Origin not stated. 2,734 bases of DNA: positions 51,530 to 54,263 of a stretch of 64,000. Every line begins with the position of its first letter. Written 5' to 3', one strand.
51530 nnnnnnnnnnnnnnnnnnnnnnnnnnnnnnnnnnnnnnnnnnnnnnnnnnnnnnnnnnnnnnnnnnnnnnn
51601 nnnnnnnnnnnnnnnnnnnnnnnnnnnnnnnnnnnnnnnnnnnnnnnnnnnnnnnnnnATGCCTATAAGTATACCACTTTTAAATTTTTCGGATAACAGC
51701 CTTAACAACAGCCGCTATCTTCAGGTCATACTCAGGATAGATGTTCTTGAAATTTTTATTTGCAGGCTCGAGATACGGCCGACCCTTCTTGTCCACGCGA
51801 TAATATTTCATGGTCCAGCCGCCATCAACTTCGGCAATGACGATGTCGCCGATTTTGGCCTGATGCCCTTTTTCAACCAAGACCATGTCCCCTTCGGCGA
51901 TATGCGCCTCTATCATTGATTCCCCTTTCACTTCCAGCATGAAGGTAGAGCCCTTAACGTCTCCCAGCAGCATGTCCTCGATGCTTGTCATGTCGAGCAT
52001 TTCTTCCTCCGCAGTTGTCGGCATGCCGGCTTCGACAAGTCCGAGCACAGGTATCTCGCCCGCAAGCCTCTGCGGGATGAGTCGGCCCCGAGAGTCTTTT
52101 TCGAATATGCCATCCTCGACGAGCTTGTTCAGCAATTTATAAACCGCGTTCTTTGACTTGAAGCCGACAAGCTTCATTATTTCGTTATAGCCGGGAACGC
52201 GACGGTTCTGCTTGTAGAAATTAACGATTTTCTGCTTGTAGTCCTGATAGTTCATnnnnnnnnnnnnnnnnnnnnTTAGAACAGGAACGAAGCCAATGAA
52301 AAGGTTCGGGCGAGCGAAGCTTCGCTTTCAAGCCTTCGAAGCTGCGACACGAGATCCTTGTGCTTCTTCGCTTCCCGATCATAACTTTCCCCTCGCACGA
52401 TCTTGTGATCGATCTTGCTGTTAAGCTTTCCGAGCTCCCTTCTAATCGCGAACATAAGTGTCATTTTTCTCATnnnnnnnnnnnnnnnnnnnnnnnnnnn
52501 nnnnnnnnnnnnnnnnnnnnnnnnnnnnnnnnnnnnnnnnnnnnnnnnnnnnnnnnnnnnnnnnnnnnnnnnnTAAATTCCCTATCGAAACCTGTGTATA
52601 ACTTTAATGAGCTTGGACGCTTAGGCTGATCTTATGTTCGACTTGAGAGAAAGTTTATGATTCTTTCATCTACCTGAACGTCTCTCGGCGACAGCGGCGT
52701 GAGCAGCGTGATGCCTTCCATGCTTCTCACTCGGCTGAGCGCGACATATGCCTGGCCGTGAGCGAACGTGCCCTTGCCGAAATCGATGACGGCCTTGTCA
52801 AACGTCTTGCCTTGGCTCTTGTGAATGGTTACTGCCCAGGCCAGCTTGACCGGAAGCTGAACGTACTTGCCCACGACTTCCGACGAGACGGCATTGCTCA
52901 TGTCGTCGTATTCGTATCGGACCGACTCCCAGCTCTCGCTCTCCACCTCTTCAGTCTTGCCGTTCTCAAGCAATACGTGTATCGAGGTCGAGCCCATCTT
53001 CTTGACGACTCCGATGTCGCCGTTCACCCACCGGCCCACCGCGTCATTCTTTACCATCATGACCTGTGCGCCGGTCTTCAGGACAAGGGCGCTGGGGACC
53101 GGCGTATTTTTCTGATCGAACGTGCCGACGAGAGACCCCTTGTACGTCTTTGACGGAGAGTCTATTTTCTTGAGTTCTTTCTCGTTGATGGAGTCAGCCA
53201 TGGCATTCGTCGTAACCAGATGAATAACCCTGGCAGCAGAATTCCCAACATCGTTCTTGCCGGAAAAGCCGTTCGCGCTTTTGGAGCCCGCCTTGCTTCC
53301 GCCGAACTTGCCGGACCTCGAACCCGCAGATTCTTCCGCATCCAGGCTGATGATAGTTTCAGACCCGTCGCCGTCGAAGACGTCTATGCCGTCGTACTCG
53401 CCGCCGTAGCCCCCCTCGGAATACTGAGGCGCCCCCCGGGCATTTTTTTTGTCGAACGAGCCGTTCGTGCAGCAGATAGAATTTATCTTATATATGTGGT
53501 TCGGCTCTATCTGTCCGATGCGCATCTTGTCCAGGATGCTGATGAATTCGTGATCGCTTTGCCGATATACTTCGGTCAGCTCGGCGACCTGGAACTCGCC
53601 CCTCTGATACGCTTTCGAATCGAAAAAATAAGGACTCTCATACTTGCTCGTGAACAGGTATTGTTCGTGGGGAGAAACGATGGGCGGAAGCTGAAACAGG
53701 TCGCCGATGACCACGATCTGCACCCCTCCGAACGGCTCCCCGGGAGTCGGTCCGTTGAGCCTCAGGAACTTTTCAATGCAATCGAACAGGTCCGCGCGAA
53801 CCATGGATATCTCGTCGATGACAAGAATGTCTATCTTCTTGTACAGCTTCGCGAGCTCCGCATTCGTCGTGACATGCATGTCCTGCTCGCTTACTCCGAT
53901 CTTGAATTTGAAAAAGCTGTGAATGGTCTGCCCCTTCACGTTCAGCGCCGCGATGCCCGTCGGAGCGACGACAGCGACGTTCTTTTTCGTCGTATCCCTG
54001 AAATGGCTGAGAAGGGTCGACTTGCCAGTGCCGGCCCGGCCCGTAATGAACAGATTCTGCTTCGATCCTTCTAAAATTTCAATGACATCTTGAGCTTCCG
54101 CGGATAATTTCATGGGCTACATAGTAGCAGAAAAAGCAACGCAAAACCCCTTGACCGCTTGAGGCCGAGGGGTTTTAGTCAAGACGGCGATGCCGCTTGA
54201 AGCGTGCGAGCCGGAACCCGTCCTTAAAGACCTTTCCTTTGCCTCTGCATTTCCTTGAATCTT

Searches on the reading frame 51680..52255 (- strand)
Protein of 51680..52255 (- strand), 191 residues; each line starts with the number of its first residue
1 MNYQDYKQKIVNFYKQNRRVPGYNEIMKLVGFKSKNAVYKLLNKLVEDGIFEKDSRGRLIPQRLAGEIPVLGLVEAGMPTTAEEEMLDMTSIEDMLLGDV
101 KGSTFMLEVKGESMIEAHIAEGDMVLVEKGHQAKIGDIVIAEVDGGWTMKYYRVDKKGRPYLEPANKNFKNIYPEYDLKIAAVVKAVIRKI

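Call 3: search_protein_families(library=pfam, proteins=[window:51680-52255:-], max_evalue=0.01)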
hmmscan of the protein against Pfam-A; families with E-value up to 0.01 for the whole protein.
window:51680-52255:- (191 aa): 2 families
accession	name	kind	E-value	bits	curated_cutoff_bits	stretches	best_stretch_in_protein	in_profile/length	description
PF00717.28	Peptidase_S24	-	2.3e-22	79.3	23.3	1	69-184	1-115/116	Peptidase S24-like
PF01726.22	LexA_DNA_bind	-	0.004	17.4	23.7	1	11-54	16-59/65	LexA DNA binding domain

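Call 11: find_related_loci(query=window:51680-52255:-, collection=genome_contigs, flank=6000)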
Query window:51680-52255:- (191 aa) in genome_contigs; peptide patterns used: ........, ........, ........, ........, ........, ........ (x = any residue, [..] = any of these).
462 stretches matched a pattern; 316 encode a relative of the query (tblastn E <= 1e-3); the best 80 are kept; 80 distinct loci.
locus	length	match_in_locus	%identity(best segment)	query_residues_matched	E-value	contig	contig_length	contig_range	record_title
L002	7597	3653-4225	88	1-191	5e-111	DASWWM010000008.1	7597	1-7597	MAG TPA_asm: Candidatus Paceibacterota bacterium isolate SMAG_U3656 k141_568542, whole genome shotgun sequence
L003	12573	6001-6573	80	1-191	6e-103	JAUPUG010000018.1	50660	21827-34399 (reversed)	MAG: Patescibacteria group bacterium isolate erpe_2018_sw_12hr_WHONDRS-SW48-000089_B_bin.38 scaffold_122276, whole genom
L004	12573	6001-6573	80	1-191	2e-102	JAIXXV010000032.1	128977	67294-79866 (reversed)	MAG: bacterium isolate D4_MAG_00069 pond_D4_MAG_00069_000000000019, whole genome shotgun sequence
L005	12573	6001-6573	79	1-191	6e-102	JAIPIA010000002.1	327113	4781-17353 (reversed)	MAG: Candidatus Paceibacterota bacterium isolate Tobar12.5m-G42 Tobar12-5m-C13, whole genome shotgun sequence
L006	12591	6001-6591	78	1-191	6e-102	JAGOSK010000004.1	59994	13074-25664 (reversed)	MAG: Candidatus Paceibacterota bacterium isolate Gw_Eff_bin_316 Gw_Eff_733_length_59994_cov_25.743782, whole genome shot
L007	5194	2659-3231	75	1-191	3e-96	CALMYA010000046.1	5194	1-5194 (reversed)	MAG TPA_asm: uncultured bacterium isolate SRR6158316_bin.29_CONCOCT_v1.1_MAG genome assembly, contig: ERZ1749643.2454, w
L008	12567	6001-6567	75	1-190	1e-94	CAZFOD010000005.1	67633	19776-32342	MAG TPA_asm: uncultured Candidatus Saccharibacteria bacterium isolate SRP150892_co2_66 genome assembly, contig: NODE_392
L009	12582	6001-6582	70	1-191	4e-93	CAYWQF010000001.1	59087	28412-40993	MAG TPA_asm: uncultured Candidatus Saccharibacteria bacterium isolate SRP292972_co3_134 genome assembly, contig: NODE_43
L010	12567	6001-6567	72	1-190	2e-92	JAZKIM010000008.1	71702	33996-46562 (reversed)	MAG: Patescibacteria group bacterium isolate ADI_DC_SW_02_SPN_11032020-bin031_1 DCSW02SPN_B031_1_000000000008, whole gen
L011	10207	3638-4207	67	1-191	5e-85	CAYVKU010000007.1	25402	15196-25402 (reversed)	MAG TPA_asm: uncultured Candidatus Saccharibacteria bacterium isolate SRP290908_co1_111 genome assembly, contig: NODE_23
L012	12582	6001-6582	65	2-191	1e-83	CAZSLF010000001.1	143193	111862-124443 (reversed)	MAG TPA_asm: uncultured Candidatus Saccharibacteria bacterium isolate SRP286056_co1_598 genome assembly, contig: NODE_74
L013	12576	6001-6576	66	1-190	3e-81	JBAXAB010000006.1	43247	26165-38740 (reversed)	MAG: bacterium isolate ELA130 MAG130_6, whole genome shotgun sequence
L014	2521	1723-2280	65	4-190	2e-82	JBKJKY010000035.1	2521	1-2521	MAG: Parcubacteria group bacterium isolate ant_bin.260 k117_5779544, whole genome shotgun sequence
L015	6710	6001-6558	64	4-190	3e-80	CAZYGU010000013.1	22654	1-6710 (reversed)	MAG TPA_asm: uncultured Candidatus Saccharibacteria bacterium isolate SRP278252_co2_822 genome assembly, contig: NODE_45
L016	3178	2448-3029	65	2-191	2e-80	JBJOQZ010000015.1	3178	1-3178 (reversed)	MAG: Candidatus Parcubacteria bacterium isolate yakimariver_2019_sw_WHONDRS-S19S_0060_B_bin.61 scaffold_3792083, whole g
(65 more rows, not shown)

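Call 57: search_protein_families(library=ncbifam, proteins=[window:51680-52255:-], max_evalue=0.01)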
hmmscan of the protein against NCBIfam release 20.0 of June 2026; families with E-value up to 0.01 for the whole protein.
window:51680-52255:- (191 aa): 5 families
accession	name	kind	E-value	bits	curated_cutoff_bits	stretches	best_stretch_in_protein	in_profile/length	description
TIGR00498.1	lexA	equivalog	3e-32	111.9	110.95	1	10-191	15-202/203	transcriptional repressor LexA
NF007621.2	PRK10276.1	subfamily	1.8e-22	79.5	110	1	76-189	2-115/115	translesion error-prone DNA polymerase V autoproteolytic subunit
NF041423.1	MobC_subf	subfamily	0.00096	18.5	200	1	8-83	19-88/240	MobC family replication-relaxation protein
NF051876.1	transXXX_HumD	equivalog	0.0011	19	120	1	77-177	2-98/129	HumD family translesion DNA polymerase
TIGR02404.1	trehalos_R_Bsub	equivalog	0.0014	18.3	211.95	1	3-74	6-78/233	trehalose operon repressor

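Call 58: search_protein_families(library=padloc, proteins=[window:51680-52255:-], max_evalue=0.01)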
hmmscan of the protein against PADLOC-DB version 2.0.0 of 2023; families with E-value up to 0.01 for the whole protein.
window:51680-52255:- (191 aa): 1 family
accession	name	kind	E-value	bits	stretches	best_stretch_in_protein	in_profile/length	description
PDLC02976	WH_III-A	-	0.00079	18.1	1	5-56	2-53/104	-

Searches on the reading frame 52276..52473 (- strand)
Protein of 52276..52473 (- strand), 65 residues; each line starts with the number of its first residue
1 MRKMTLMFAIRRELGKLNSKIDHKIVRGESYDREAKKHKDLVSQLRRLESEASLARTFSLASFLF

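Call 3: search_protein_families(library=pfam, proteins=[window:52276-52473:-], max_evalue=0.01)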
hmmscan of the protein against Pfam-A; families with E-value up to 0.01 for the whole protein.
window:52276-52473:- (65 aa): 1 family
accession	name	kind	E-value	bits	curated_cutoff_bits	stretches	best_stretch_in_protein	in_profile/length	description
PF01166.23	TSC22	-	0.0044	17.6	30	0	4-43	6-45/57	TSC-22/dip/bun family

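Call 57: search_protein_families(library=ncbifam, proteins=[window:52276-52473:-], max_evalue=0.01)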
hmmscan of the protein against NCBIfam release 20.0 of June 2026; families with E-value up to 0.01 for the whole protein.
window:52276-52473:- (65 aa): 0 families

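Call 58: search_protein_families(library=padloc, proteins=[window:52276-52473:-], max_evalue=0.01)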
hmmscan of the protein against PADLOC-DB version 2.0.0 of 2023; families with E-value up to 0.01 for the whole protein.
window:52276-52473:- (65 aa): 0 families

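Call 67: find_homologous_proteins(query=window:52276-52473:-, max_evalue=0.001)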
Query window:52276-52473:- (65 aa): 49 proteins with E <= 0.001 among 49 candidates.
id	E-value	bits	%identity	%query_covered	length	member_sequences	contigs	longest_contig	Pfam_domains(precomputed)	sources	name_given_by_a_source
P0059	8.2e-33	127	100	100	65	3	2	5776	-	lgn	-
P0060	7.2e-28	112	88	100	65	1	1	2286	-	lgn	-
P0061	5.7e-26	106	83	100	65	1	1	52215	-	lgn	-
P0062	3.5e-25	104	87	95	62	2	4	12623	-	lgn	-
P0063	1.5e-24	102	75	100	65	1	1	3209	-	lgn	-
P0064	1.9e-24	101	78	100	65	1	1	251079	-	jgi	jgi:hypothetical protein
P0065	8.9e-24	99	75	100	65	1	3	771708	-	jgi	jgi:hypothetical protein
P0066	9.7e-24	99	75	100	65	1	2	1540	-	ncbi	-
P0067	1.2e-23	99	80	100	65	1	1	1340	-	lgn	-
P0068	1.5e-23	98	78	100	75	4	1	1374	-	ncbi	-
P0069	1.9e-23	98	77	100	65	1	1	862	-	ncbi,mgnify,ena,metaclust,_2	mgnify:CR=1 FL=1|metaclust:\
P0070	2.0e-23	98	74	100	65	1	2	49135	-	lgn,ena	-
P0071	2.4e-23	98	74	100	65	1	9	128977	-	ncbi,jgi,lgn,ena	jgi:hypothetical protein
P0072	2.9e-23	98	75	100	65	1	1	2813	-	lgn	-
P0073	5.4e-23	97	75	100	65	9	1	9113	-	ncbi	-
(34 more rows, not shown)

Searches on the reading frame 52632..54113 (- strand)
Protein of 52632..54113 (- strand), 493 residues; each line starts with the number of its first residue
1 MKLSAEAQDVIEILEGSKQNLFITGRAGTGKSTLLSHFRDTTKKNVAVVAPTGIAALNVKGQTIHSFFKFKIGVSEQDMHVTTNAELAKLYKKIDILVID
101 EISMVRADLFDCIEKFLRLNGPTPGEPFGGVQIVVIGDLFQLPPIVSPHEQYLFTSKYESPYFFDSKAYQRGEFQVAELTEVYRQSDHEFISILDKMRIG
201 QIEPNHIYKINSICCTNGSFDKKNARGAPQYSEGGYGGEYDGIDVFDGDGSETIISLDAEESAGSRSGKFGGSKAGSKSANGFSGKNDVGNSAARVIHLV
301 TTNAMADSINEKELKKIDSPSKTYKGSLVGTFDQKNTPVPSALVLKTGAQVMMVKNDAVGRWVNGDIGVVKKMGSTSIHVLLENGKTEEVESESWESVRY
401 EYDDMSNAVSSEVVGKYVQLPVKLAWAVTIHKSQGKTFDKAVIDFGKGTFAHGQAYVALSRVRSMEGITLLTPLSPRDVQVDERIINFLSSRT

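Call 3: search_protein_families(library=pfam, proteins=[window:52632-54113:-], max_evalue=0.01)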
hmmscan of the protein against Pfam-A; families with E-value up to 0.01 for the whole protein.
window:52632-54113:- (493 aa): 20 families
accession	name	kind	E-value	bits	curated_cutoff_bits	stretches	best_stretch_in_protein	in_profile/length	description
PF05970.20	PIF1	-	3.3e-33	115.6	25.9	1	13-203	17-218/223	PIF1-like helicase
PF13604.12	AAA_30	-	3.6e-14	53.4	27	1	9-203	8-174/191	AAA domain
PF13245.12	AAA_19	-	5.9e-11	43.1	25.1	1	18-145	11-132/134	AAA domain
PF02689.20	Herpes_Helicase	-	1.7e-08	33.4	27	1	427-476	732-783/808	Helicase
PF13401.12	AAA_22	-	5.4e-07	30.4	27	1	17-138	4-123/130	AAA domain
PF13479.12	AAA_24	-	2.7e-06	27.8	27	1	18-114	2-85/195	AAA domain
PF01443.25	Viral_helicase1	-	1.2e-05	25.7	21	0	22-105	2-71/228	Viral superfamily 1 RNA helicase core domain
PF13191.12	AAA_16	-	6e-05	24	32.6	1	13-50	19-56/167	AAA ATPase domain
PF07728.20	AAA_5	-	0.0002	21.8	22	1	20-111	1-84/139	AAA domain (dynein-related subfamily)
PF21530.3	Pif1_2B_dom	-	0.00039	20.5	23.9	1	336-368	9-42/47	DNA helicase Pif1, 2B domain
PF13538.12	UvrD_C_2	-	0.0004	20.6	27.4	1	424-461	1-44/52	UvrD-like helicase C-terminal domain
PF25199.1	nSTAND_NTPase5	-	0.00096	19.4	34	0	15-36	38-59/145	Novel STAND NTPase 5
PF13173.12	AAA_14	-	0.0012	19.3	27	1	19-116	3-84/129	AAA domain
PF18335.7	SH3_13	-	0.0012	19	41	1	344-375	25-56/65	ATP-dependent RecD-like DNA helicase SH3 domain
PF00270.35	DEAD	-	0.0012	19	26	1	9-99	6-100/167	DEAD/DEAH box helicase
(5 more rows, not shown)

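Call 58: search_protein_families(library=padloc, proteins=[window:52632-54113:-], max_evalue=0.01)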
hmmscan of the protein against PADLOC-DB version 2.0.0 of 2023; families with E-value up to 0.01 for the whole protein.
window:52632-54113:- (493 aa): 14 families
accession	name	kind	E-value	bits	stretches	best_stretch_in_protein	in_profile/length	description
PDLC05065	PDC-S68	-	5.4e-24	82.1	2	22-146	624-746/1221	-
PDLC05064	PDC-S68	-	1.5e-17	60.7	2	19-145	700-824/1273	-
PDLC05066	PDC-S68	-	2.2e-17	60.4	2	22-145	597-721/1202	-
PDLC01734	typeIV_RecD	-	3e-17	60.2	1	2-145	339-476/763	RecD_0_IVD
PDLC04476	PDC-M16A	-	4.3e-16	56.5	2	10-190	16-217/691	-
PDLC01148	RecD_like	-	4.7e-14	49.6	1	2-145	313-445/719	RecD/Tra ATPase fused to N-terminal HHH domain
PDLC04475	PDC-M16A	-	6.8e-14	49.3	1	10-189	23-219/721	-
PDLC05035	PDC-S53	-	3.8e-12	43.1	2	20-198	512-658/900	-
PDLC02372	Nhi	-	4.1e-05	20.4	1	12-108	193-278/470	-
PDLC02350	AbiO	-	8e-05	19.6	1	12-114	189-278/468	AbiO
PDLC04472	PDC-M16A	-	0.00013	18.4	1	12-111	233-349/930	-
PDLC04474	PDC-M16A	-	0.0017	14.8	0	391-444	616-668/917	-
PDLC04897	PDC-S06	-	0.0028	14.3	1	14-67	19-72/727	-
PDLC04787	PDC-S01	-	0.0034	14.3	1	15-106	24-105/412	-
